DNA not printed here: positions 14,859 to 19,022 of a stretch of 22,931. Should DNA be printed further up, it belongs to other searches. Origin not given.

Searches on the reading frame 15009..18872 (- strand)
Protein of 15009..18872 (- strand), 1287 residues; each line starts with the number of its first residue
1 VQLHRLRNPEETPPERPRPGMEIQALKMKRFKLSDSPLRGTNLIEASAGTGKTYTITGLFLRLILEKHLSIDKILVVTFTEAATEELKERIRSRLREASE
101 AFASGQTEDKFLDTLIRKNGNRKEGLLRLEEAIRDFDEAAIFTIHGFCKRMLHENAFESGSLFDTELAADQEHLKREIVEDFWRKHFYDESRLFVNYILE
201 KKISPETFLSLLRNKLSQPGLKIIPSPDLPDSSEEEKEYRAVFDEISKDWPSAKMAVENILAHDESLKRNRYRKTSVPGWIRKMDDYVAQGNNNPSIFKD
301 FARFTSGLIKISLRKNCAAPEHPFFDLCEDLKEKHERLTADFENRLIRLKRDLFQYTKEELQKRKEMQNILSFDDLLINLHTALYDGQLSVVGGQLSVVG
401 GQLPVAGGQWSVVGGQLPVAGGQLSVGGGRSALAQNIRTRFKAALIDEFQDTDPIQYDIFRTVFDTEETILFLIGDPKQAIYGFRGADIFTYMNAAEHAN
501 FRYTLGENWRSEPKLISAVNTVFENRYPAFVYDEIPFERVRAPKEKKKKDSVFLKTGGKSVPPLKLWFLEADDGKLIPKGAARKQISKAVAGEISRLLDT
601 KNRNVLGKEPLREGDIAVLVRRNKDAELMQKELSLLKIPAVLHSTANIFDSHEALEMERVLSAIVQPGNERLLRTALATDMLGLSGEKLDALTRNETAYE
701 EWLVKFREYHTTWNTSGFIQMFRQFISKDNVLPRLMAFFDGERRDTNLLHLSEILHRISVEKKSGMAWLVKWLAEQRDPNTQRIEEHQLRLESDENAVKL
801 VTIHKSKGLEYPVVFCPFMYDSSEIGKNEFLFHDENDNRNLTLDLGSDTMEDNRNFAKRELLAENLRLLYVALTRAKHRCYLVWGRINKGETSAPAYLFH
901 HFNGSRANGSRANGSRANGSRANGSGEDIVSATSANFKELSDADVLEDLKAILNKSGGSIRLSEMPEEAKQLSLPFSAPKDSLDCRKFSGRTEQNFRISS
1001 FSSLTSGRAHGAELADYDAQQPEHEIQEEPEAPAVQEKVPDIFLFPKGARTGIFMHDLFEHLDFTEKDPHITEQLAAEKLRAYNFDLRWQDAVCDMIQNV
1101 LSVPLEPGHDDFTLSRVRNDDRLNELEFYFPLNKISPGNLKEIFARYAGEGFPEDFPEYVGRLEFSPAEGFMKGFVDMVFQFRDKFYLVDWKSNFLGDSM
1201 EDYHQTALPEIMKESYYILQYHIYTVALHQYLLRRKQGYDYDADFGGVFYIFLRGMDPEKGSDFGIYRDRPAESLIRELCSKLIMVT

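Call 8: search_protein_families(library=pfam, proteins=[window:15009-18872:-], max_evalue=0.01)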
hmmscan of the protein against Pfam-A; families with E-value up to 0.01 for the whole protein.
window:15009-18872:- (1287 aa): 7 families
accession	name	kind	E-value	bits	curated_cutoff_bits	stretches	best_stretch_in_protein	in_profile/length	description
PF00580.27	UvrD-helicase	-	1.7e-58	198.9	23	1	38-498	12-269/271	UvrD/REP helicase N-terminal domain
PF13361.12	UvrD_C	-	1.5e-25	90.8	25.6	1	503-884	1-347/350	UvrD-like helicase C-terminal domain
PF13245.12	AAA_19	-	9.3e-15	55.4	25.1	2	42-98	14-65/134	AAA domain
PF13538.12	UvrD_C_2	-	1.6e-12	47.5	27.4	2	856-883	25-52/52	UvrD-like helicase C-terminal domain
PF04851.21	ResIII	-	6.3e-05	23.4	22.5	1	39-110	23-95/164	Type III restriction enzyme, res subunit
PF13604.12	AAA_30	-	0.0033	17.6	27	0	41-91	20-66/191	AAA domain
PF13086.12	AAA_11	-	0.0054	17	27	0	41-93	19-74/257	AAA domain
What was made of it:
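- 15009..18872 (-): recB (exodeoxyribonuclease V beta subunit), convergent with trpD. It contains in-frame 15-nt and 21-nt tandem repeats. UvrD-helicase domains (call 8).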

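Call 68: search_protein_families(library=ncbifam, proteins=[window:15009-18872:-], max_evalue=0.001)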
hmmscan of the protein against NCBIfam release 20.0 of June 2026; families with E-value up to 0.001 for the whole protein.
window:15009-18872:- (1287 aa): 14 families
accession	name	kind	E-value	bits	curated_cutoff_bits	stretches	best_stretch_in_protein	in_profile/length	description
TIGR00609.1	recB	equivalog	9.6e-295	981.1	696.05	2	432-1279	363-1171/1175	exodeoxyribonuclease V subunit beta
NF008128.0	PRK10876.1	equivalog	2.7e-259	863.3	1697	3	430-883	367-816/1181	exodeoxyribonuclease V subunit beta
TIGR02785.1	addA_Gpos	equivalog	3.1e-58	197.6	707.65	3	431-725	379-690/1234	helicase-exonuclease AddAB subunit AddA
NF010485.0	PRK13909.1-2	equivalog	1.7e-41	142.3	650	3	441-666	332-526/909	RecB-like helicase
NF010487.0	PRK13909.1-4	equivalog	1e-34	120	759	3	440-652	327-514/924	RecB-like helicase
TIGR02784.1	addA_alphas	equivalog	3.4e-33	115.1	860.75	2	445-887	395-871/1138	double-strand break repair helicase AddA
TIGR01073.1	pcrA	equivalog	2.6e-31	108.7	911.2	2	435-525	204-295/725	DNA helicase PcrA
TIGR01075.1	uvrD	equivalog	9.2e-29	100.2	1144.45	2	431-525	199-294/715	DNA helicase II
NF008743.0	PRK11773.1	equivalog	5.2e-28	97.8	965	2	432-525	205-299/720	DNA helicase II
TIGR01074.1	rep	equivalog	8.5e-25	87.1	951.45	3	434-529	200-296/668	DNA helicase Rep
NF008276.0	PRK11054.1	equivalog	5.7e-19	68.1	543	3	440-490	430-481/684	DNA helicase IV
NF010486.0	PRK13909.1-3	equivalog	1.1e-16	60.1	1109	2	44-204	10-166/921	RecB-like helicase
NF010484.0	PRK13909.1-1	equivalog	5.7e-16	57.5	1074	2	441-530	345-442/945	RecB-like helicase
NF008172.0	PRK10919.1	equivalog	4.1e-15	55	1168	2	438-526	205-294/673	DNA helicase Rep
